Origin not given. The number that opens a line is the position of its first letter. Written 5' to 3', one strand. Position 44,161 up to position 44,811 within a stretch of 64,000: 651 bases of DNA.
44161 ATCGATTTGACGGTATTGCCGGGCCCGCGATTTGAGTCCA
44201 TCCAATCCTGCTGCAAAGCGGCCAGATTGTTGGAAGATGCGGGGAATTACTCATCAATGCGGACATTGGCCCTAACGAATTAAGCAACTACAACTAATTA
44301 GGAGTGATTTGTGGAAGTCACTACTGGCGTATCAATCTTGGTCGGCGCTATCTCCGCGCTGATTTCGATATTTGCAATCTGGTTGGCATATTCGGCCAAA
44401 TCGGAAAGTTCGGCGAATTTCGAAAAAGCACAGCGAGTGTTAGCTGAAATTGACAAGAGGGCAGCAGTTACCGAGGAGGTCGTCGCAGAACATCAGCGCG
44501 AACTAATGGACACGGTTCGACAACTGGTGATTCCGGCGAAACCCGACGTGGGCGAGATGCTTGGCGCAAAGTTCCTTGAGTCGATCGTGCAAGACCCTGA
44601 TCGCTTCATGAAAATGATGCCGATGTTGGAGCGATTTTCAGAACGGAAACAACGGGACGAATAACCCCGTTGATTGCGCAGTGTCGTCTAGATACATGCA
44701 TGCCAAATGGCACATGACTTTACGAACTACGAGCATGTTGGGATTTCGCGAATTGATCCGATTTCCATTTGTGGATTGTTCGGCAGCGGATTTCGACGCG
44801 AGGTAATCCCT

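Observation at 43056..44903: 1.85-kb AT-rich island with sparse coding, likely horizontally acquired or regulatory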

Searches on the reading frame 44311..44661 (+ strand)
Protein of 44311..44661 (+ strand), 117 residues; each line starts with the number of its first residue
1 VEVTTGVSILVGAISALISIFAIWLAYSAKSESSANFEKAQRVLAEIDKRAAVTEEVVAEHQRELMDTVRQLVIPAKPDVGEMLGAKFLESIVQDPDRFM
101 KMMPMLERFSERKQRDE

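Call 15: search_protein_families(library=pfam, proteins=[window:44311-44661:+], max_evalue=0.1)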
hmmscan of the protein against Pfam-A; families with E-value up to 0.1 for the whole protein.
window:44311-44661:+ (117 aa): 3 families
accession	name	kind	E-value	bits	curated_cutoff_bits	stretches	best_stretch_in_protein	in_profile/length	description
PF20712.2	CyanoTRADDas_TM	-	0.014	16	24.3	1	7-33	12-39/68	Cyanobacterial TRADD-N associated 2-Transmembrane domain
PF18181.6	SLATT_1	-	0.025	15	26.3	1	7-56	50-102/122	SMODS and SLOG-associating 2TM effector domain 1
PF21545.3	T7SS_EccA1_N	-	0.081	12.6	27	1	17-57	95-133/272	T7SS, ESX-1 secretion system protein EccA1, N-terminal domain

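Call 21: find_homologous_proteins(query=window:44311-44661:+, max_evalue=0.01)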
Query window:44311-44661:+ (117 aa): 6 proteins with E <= 0.01 among 15 candidates.
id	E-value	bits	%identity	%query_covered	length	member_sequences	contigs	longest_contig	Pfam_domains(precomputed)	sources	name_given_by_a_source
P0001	3.2e-66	238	100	100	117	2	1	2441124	-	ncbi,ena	-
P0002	3.1e-22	96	47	92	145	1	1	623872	-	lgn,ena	-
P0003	6.8e-22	95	42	91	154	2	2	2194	-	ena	-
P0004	7.5e-18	82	42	84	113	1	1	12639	-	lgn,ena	-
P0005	9.5e-18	82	40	95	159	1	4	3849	-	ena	-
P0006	1.2e-7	50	43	56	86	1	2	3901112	-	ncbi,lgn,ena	-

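Call 23: find_encoding_contigs(protein=P0002, flank=6000, max_places=3)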
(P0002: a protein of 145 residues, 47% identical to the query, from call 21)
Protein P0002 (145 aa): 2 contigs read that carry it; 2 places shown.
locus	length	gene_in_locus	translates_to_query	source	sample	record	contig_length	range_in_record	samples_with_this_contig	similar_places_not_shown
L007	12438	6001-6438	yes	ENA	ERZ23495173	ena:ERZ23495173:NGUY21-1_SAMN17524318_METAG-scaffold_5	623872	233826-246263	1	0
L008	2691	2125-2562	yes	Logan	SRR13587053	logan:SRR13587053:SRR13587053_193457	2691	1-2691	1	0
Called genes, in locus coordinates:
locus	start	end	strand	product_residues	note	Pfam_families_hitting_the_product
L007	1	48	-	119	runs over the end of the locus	-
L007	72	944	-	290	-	PF25209:Phage_capsid_4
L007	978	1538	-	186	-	-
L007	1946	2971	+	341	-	PF01436:NHL (faint), PF08450:SGL (faint), PF24684:Vgb_lyase (faint), PF06739:SBBP (faint), PF25021:TEN_NHL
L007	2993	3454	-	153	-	-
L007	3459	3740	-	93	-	-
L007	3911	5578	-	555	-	-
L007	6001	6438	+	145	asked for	-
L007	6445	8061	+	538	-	PF01555:N6_N4_Mtase, PF04471:Mrr_cat, PF22722:NA-iREase1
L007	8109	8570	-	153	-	-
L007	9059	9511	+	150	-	PF01850:PIN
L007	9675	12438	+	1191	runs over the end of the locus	PF17757:UvrB_inter, PF02559:CarD_TRCF_RID, PF00270:DEAD, PF04851:ResIII, PF00271:Helicase_C, PF03461:TRCF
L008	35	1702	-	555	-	-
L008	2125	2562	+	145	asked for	-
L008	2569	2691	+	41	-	?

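Call 24: find_encoding_contigs(protein=P0004, flank=6000, max_places=3)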
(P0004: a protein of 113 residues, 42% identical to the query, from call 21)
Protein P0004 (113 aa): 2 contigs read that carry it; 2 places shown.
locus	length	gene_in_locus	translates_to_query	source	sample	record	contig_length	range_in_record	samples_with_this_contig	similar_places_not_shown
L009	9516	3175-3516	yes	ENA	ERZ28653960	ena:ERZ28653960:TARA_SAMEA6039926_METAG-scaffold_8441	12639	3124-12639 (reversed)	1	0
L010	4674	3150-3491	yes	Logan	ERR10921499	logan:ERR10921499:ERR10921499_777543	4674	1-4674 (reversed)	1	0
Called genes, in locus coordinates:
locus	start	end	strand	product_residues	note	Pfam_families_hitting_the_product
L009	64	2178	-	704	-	PF13620:CarboxypepD_reg (faint)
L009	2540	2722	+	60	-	-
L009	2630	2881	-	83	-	-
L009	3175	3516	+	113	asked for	-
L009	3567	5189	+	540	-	PF01555:N6_N4_Mtase, PF04471:Mrr_cat, PF22722:NA-iREase1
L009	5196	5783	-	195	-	PF01330:RuvA_N, PF14520:HHH_5, PF21176:RecR_HhH (faint), PF07499:RuvA_C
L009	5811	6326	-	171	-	PF02075:RuvC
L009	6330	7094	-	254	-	PF20772:TACO1_YebC_N, PF01709:Transcrip_reg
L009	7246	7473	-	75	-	PF13083:KH_KhpA-B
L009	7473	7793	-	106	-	PF00886:Ribosomal_S16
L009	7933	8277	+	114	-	-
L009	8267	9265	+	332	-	PF12760:Zn_ribbon_IS1595, PF12762:DDE_Tnp_IS1595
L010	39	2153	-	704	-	PF13620:CarboxypepD_reg (faint)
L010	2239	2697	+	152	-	-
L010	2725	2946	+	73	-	-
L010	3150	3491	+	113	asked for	-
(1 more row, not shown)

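Call 25: find_encoding_contigs(protein=P0006, flank=6000, max_places=3)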
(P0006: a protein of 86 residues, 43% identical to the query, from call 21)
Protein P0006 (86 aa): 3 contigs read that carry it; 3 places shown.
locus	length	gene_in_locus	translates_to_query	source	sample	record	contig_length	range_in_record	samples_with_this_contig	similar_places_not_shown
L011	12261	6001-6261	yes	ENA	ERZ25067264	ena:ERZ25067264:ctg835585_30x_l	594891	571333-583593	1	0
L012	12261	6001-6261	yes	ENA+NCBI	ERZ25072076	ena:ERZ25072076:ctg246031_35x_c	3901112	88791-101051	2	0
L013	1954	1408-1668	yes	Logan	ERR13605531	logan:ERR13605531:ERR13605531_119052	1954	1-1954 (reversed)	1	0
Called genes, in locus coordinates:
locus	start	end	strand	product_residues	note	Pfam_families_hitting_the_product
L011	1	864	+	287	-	-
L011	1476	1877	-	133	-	-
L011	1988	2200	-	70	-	-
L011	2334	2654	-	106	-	-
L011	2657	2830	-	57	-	-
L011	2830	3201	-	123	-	PF12762:DDE_Tnp_IS1595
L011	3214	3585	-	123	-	PF12762:DDE_Tnp_IS1595 (weak)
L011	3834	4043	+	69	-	-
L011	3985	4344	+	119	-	PF13650:Asp_protease_2 (weak), PF13975:gag-asp_proteas (weak)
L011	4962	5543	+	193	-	-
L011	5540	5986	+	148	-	-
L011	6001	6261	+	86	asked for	-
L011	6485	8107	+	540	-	PF01555:N6_N4_Mtase, PF04471:Mrr_cat, PF22722:NA-iREase1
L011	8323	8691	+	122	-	PF08000:bPH_1, PF14470:bPH_3 (weak)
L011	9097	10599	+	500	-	PF06347:SH3_4 (faint)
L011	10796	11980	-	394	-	PF13518:HTH_28, PF13011:LZ_Tnp_IS481 (faint), PF13565:HTH_32, PF00665:rve, PF13683:rve_3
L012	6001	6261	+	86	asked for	-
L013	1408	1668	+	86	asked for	-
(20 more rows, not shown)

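Call 26: find_encoding_contigs(protein=P0005, flank=6000, max_places=4)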
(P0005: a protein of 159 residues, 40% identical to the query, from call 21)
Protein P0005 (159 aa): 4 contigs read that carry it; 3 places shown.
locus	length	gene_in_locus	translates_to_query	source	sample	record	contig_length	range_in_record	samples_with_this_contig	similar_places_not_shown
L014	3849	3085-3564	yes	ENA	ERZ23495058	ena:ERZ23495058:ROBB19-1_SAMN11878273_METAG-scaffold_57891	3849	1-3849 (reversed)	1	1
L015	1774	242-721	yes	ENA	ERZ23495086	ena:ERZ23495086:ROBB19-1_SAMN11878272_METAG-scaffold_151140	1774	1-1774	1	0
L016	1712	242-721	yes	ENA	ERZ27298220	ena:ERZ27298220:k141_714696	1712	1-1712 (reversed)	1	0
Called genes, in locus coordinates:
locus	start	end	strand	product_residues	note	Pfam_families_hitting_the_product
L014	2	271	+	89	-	?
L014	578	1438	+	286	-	-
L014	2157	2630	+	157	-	-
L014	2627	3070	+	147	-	-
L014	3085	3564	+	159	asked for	-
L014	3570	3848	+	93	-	?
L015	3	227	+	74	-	?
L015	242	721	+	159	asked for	-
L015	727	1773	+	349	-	?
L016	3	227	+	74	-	?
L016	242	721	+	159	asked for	-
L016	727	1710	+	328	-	?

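Call 27: find_encoding_contigs(protein=P0003, flank=6000, max_places=3)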
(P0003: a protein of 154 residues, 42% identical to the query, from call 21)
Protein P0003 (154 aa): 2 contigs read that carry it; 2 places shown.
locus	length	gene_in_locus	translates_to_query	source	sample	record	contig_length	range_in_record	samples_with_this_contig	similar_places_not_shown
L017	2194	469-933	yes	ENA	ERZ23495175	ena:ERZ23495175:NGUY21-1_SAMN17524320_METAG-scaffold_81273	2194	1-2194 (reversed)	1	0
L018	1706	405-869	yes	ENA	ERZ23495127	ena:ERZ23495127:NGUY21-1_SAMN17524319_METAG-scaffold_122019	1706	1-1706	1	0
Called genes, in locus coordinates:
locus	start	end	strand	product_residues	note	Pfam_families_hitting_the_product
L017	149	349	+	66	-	-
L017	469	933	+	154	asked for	-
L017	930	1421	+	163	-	PF01555:N6_N4_Mtase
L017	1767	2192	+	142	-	?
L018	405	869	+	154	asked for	-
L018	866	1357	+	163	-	PF01555:N6_N4_Mtase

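Call 29: search_protein_families(library=padloc, proteins=[window:44311-44661:+, L007:6445-8058:+, L011:5540-5983:+, L011:4962-5540:+], max_evalue=0.1)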
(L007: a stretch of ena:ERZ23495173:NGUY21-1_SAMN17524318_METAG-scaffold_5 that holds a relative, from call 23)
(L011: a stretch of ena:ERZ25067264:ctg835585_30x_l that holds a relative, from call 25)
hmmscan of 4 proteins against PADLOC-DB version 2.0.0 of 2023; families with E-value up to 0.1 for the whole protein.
window:44311-44661:+ (117 aa): 0 families

L007:6445-8058:+ (538 aa): 85 families (the best 25 are shown)
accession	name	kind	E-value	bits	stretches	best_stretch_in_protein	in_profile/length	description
PDLC03354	MTase_II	-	5.4e-66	221.3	2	102-370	127-396/425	Type II methyltransferase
PDLC03339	MTase_II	-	5.7e-57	191.3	3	266-358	182-273/399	Type II methyltransferase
PDLC03300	MTase_II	-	5.9e-48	161.5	3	274-361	196-281/302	Type II methyltransferase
PDLC03638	MTase_III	-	4.6e-46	155.5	1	103-358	430-679/816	Type III methyltransferase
PDLC03644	MTase_III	-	8.6e-44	148.2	2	103-397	108-422/542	Type III methyltransferase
PDLC03636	MTase_III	-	9.1e-40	135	2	104-212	96-204/575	Type III methyltransferase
PDLC03299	MTase_II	-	7.3e-39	132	3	285-361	186-264/296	Type II methyltransferase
PDLC03371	MTase_II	-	4.3e-37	126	1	2-359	10-255/260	Type II methyltransferase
PDLC03641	MTase_III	-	2.8e-35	120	2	94-338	172-434/657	Type III methyltransferase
PDLC03633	MTase_III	-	6.7e-34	115.5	2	293-398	290-387/616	Type III methyltransferase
PDLC03634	MTase_III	-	3.8e-31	106.6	2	104-331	173-425/621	Type III methyltransferase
PDLC03635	MTase_III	-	4.3e-31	106.3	2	268-356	483-572/708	Type III methyltransferase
PDLC03238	MTase_II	-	7.8e-28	95.7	3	257-358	270-365/428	Type II methyltransferase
PDLC03216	MTase_II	-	3.1e-26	90.2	2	295-360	194-259/364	Type II methyltransferase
PDLC03265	MTase_II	-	3.3e-25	87.2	2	103-357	72-329/333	Type II methyltransferase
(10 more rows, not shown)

L011:5540-5983:+ (148 aa): 0 families

L011:4962-5540:+ (193 aa): 0 families

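Call 30: search_protein_families(library=phrogs, proteins=[window:44311-44661:+, L007:6445-8058:+, L011:5540-5983:+, L011:4962-5540:+], max_evalue=0.1)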
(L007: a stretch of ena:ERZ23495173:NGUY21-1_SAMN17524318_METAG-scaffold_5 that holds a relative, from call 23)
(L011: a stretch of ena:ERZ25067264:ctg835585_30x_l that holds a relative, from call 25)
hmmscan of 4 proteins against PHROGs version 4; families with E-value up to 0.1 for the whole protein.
window:44311-44661:+ (117 aa): 1 family
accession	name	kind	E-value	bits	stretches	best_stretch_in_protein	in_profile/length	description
phrog_686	-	DNA, RNA and nucleotide metabolism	0.094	14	0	29-72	3-44/76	HTH DNA binding protein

L007:6445-8058:+ (538 aa): 13 families
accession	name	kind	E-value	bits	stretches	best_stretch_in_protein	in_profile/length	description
phrog_67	-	other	5.9e-60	205.2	1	1-530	122-483/743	DNA methyltransferase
phrog_498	-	other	1.6e-18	67.6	1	114-372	263-434/633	DNA methyltransferase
phrog_3008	-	other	8.8e-18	65.4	1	295-360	150-215/244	DNA methyltransferase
phrog_18293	-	other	5.4e-12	46.7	1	286-361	38-112/119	methyltransferase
phrog_6952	-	other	1.3e-10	42.4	1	295-344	114-163/181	DNA methyltransferase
phrog_23148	-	unknown function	9.2e-09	36.5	1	294-364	84-154/165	-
phrog_6025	-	other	1.1e-07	32.7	2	4-34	13-42/192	DNA methyltransferase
phrog_23085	-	unknown function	5.6e-07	30.3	1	285-356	34-105/138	-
phrog_16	-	DNA, RNA and nucleotide metabolism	1.1e-05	24.9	1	301-343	854-896/986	DNA helicase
phrog_12517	-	unknown function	3.8e-05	24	1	312-378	103-171/316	-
phrog_18146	-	other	0.00017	21.6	1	286-357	40-112/452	DNA methyltransferase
phrog_26713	-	other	0.0031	18.4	1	3-39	6-47/74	methyltransferase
phrog_12862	-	unknown function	0.019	15.8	0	2-33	2-32/149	-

L011:5540-5983:+ (148 aa): 1 family
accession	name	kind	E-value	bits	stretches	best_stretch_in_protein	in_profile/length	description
phrog_27728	-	unknown function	3.7e-07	31.2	1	8-81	5-76/143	-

L011:4962-5540:+ (193 aa): 2 families
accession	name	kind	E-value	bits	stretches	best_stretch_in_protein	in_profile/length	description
phrog_33655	-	unknown function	0.039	14.8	1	44-105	59-121/167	-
phrog_25896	-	unknown function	0.061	14.6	0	155-192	10-46/54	-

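Call 35: find_encoding_contigs(protein=P0001, flank=4000, max_places=2)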
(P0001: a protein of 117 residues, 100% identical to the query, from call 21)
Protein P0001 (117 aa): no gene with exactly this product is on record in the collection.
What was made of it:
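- Tried and rejected: A look-up of the window's own p117 in the contig index found nothing on record (call 35).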

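Call 40: find_related_loci(query=A1, collection=metagenome_contigs, flank=5000)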
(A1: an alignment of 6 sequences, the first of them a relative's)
Query A1 (117 aa) in metagenome_contigs; peptide patterns used: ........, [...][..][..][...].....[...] (x = any residue, [..] = any of these).
600 stretches matched a pattern (row limit reached: there are more); 5 encode a relative of the query (tblastn E <= 1e-3); 5 distinct loci.
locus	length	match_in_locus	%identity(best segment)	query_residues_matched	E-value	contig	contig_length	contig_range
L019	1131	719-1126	38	1-117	2e-23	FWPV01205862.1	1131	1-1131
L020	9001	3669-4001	43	1-96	3e-19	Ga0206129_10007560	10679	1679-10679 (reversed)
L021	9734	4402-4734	43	1-96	3e-19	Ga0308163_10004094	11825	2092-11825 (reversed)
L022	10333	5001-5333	43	1-96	3e-19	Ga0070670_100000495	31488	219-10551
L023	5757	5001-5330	33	18-108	1e-13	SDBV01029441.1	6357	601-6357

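Call 41: find_related_loci(query=A1, collection=viral_contigs, flank=5000)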
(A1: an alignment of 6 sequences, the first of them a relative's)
Query A1 (117 aa) in viral_contigs; peptide patterns used: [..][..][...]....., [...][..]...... (x = any residue, [..] = any of these).
242 stretches matched a pattern; 4 encode a relative of the query (tblastn E <= 1e-3); 4 distinct loci.
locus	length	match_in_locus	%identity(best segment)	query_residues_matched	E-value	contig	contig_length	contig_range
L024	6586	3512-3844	43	1-96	1e-19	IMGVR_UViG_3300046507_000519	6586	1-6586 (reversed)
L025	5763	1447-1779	43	1-96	1e-19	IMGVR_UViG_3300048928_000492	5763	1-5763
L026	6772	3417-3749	43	1-96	2e-19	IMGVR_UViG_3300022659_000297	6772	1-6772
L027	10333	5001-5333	43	1-96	2e-19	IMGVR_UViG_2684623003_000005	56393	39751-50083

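Call 52: list_cluster_members(proteins=[P0001, P0002, P0006])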
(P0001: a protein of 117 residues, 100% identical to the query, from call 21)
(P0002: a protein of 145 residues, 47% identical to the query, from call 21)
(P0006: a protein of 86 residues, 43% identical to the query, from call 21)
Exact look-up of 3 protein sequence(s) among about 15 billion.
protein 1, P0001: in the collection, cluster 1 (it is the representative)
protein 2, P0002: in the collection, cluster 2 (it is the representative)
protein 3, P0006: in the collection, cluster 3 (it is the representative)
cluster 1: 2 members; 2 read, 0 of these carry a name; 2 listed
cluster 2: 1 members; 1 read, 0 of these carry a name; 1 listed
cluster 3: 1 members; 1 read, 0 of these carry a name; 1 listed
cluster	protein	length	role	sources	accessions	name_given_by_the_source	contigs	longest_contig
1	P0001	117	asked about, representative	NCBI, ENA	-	-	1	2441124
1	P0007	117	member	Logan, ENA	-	-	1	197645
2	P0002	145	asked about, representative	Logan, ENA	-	-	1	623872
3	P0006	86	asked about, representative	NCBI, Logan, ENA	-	-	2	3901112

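Call 53: find_encoding_contigs(protein=P0007, flank=6000, max_places=4)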
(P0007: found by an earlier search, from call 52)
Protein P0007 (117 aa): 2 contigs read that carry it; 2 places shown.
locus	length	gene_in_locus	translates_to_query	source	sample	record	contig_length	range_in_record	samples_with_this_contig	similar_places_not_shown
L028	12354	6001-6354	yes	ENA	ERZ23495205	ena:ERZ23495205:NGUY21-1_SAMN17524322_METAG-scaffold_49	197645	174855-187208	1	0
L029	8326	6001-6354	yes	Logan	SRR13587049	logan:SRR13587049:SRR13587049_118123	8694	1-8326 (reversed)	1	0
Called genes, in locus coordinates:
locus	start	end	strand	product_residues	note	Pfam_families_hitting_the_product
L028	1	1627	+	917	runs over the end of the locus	PF03477:ATP-cone, PF00317:Ribonuc_red_lgN, PF02867:Ribonuc_red_lgC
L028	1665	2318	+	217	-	PF00702:Hydrolase, PF12710:HAD (weak), PF13419:HAD_2, PF13242:Hydrolase_like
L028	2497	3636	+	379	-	PF04389:Peptidase_M28 (weak), PF01546:Peptidase_M20, PF07687:M20_dimer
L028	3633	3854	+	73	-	-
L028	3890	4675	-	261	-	PF01925:TauE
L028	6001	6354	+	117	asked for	-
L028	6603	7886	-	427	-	PF07690:MFS_1, PF13347:MFS_2, PF00083:Sugar_tr (weak)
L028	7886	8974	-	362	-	PF01264:Chorismate_synt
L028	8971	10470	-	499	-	PF00884:Sulfatase, PF01663:Phosphodiest (faint), PF16347:SGSH_C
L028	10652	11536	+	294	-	PF00941:FAD_binding_5, PF03450:CO_deh_flav_C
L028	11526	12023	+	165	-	PF00111:Fer2 (weak), PF01799:Fer2_2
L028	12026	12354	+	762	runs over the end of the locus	PF01315:Ald_Xan_dh_C, PF02738:MoCoBD_1, PF20256:MoCoBD_2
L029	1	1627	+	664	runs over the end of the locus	?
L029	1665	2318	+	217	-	PF00702:Hydrolase, PF12710:HAD (weak), PF13419:HAD_2, PF13242:Hydrolase_like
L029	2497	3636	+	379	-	PF04389:Peptidase_M28 (weak), PF01546:Peptidase_M20, PF07687:M20_dimer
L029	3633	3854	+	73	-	-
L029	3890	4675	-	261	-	PF01925:TauE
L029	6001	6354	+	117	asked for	-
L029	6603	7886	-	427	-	PF07690:MFS_1, PF13347:MFS_2, PF00083:Sugar_tr (weak)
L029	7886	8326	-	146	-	?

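Call 68: search_protein_families(library=ncbifam, proteins=[window:44311-44661:+, P0005], max_evalue=1)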
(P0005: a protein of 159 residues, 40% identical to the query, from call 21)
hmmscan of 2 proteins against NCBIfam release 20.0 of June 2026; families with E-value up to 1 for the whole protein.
window:44311-44661:+ (117 aa): 1 family
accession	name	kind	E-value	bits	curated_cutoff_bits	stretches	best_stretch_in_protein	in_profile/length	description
NF011663.0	PRK15083.1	subfamily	0.047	11.7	589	1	10-95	320-405/639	PTS mannitol transporter subunit IICBA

P0005 (159 aa): 7 families
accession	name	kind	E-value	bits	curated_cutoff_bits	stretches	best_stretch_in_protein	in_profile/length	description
NF033761.1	gliding_GltJ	equivalog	0.0015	17.7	450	1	9-154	373-514/671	adventurous gliding motility protein GltJ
NF047351.1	lipase_YSIRK_Sa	exception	0.0029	16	650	1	13-146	12-144/704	YSIRK-targeted triacylglycerol lipase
TIGR02205.1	septum_zipA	equivalog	0.023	14.8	119.65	1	12-147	7-139/284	cell division protein ZipA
TIGR04536.1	geobac_encap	equivalog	0.21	11.4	100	1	33-100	108-175/194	IMEF encapsulin system ferritin-like cargo protein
NF038305.1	HpsJ_fam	subfamily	0.25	11.2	60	1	8-144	81-202/234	HpsJ family protein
TIGR02978.1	phageshock_pspC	equivalog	0.51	10.2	104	1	8-82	35-117/121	envelope stress response membrane protein PspC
TIGR03142.1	cytochro_ccmI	equivalog_domain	0.7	10.2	29.3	1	16-92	7-86/118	c-type cytochrome biogenesis protein CcmI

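Call 71: search_protein_representatives(alignment_id=A1)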
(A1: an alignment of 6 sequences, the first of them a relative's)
Query: 6 sequences, 128 profile positions. Proteins with E-value up to 0.001 (for the whole library): 184; up to 1e-10: 94; up to 1e-30: 10. The best 150 are listed.
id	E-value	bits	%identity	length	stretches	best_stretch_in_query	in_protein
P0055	4.3e-58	211.0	-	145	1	1-127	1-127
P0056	2.1e-42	160.3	-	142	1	1-126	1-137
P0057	3.3e-42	159.7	-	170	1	4-127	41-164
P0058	1.4e-38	147.9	-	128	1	3-124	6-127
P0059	4.1e-36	140.0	-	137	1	8-125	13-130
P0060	9.5e-36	138.8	-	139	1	1-124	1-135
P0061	3.0e-35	137.2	-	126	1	4-124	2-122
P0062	6.5e-35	136.1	-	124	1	5-127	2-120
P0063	4.4e-34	133.4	-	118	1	4-113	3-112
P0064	2.5e-31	124.5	-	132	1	1-115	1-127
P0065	1.5e-29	118.8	-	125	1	9-115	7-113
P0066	1.6e-29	118.7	-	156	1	5-124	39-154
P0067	4.0e-29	117.4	-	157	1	6-122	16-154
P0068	5.0e-29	117.1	-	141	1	5-123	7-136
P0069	3.2e-27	111.2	-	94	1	40-123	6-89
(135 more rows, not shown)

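Call 74: search_protein_families(library=pfam, alignment_id=A4, max_evalue=0.01)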
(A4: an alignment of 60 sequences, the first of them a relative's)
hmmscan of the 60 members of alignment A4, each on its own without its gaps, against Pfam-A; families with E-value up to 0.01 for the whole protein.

A. member 1, P0001 (117 aa): 0 families

B. families by the number of members that match (of 60 scanned): 36 families (the first 25 are shown)
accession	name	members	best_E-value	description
PF18181.6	SLATT_1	7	0.00015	SMODS and SLOG-associating 2TM effector domain 1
PF06295.17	ZapG-like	3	0.00018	Z-ring associated protein G-like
PF04103.21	CD20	3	0.00041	CD20-like family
PF06103.16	DUF948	2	4.5e-05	Bacterial protein of unknown function (DUF948)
PF13828.11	DUF4190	2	9e-05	Domain of unknown function (DUF4190)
PF10828.13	DUF2570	2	0.002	Protein of unknown function (DUF2570)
PF14316.11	DUF4381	2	0.0039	Domain of unknown function (DUF4381)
PF20766.2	DUF447_C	1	0.00014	Protein of unknown function (DUF447)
PF19560.4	DUF6082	1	0.00051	Family of unknown function (DUF6082)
PF10818.13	SecM_small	1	0.00056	secA translation cis-regulator SecM, small type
PF03564.21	DUF1759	1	0.0013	Protein of unknown function (DUF1759)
PF11212.13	DUF2999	1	0.0016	Protein of unknown function (DUF2999)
PF04675.19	DNA_ligase_A_N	1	0.0022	DNA ligase N terminus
PF13764.11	E3_UbLigase_R4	1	0.0024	E3 ubiquitin-protein ligase UBR4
PF01442.23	Apolipoprotein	1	0.0029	Apolipoprotein A1/A4/E domain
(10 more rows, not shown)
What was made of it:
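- On SLATT domain (PF18181): Seven of 60 family members give weak hits, the best at E=1.5e-4 (calls 15, 74).
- It gives sub-threshold SLATT_1 and CyanoTRADDas_TM hits, and 7 of 60 family members hit SLATT_1 (calls 15, 74).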
